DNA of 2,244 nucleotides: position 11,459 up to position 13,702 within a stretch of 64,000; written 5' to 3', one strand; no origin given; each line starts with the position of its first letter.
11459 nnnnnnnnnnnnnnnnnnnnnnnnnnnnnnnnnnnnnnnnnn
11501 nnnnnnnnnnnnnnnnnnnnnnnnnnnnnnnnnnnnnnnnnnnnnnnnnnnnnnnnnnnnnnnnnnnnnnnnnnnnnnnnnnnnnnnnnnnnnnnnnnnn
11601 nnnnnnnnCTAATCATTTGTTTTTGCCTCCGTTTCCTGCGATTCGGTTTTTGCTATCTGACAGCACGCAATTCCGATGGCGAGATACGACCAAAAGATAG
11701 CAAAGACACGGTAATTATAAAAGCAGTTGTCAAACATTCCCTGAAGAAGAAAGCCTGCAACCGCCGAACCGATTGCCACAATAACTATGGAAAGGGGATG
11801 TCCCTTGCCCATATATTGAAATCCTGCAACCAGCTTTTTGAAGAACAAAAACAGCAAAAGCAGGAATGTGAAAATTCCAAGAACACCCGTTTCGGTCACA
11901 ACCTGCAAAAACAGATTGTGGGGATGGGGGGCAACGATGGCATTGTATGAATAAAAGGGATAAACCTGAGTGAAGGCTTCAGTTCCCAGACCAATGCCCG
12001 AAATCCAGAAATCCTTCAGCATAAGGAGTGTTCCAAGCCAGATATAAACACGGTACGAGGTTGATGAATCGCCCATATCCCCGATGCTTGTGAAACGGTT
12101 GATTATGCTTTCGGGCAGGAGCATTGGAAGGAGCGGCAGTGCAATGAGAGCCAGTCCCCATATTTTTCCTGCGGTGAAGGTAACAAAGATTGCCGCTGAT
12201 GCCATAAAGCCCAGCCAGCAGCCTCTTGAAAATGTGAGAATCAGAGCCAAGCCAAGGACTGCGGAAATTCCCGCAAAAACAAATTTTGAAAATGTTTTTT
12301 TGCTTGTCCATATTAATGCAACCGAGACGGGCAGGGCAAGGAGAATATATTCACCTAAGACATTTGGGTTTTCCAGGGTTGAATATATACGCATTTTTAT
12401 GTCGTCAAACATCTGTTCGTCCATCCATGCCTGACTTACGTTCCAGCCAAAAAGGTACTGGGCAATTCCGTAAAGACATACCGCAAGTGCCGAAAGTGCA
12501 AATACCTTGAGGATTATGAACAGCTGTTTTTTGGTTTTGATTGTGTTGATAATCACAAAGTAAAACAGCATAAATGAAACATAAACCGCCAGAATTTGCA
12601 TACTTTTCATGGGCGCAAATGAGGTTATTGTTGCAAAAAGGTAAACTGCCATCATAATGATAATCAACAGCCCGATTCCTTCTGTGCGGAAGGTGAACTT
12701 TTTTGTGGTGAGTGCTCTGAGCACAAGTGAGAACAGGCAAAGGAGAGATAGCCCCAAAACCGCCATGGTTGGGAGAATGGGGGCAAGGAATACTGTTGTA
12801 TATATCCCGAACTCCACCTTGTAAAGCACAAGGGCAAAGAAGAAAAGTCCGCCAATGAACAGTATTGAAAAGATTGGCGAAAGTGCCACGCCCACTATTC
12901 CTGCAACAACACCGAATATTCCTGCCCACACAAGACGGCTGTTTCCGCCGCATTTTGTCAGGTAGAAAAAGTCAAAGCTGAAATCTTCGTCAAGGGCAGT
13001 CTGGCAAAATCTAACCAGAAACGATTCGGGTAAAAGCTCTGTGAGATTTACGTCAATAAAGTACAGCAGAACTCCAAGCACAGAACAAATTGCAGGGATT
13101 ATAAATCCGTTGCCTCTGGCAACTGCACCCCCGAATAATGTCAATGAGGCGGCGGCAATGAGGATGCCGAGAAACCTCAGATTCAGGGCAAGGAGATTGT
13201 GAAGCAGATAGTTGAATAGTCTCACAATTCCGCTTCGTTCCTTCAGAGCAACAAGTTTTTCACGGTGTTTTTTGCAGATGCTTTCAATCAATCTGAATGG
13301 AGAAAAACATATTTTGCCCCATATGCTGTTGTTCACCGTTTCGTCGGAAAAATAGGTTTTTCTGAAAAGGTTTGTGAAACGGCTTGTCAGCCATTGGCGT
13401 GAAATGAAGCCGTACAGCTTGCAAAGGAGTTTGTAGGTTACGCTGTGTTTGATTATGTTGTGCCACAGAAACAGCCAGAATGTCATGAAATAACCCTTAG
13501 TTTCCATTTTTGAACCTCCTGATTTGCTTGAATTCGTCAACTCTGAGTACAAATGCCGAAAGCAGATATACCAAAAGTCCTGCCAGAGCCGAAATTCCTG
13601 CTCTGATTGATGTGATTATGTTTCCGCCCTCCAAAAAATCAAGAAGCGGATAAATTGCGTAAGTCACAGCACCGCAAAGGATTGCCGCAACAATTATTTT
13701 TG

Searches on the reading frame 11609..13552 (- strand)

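Call 41: search_protein_families(library=pfam, proteins=[window:11609-13552:-], max_evalue=0.001)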
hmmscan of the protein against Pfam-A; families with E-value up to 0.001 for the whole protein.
window:11609-13552:- (647 aa): 1 family
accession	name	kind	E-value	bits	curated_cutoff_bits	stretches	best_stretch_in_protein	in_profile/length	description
PF04932.20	Wzy_C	-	7.3e-20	71.7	31.7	1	430-564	3-149/149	O-Antigen ligase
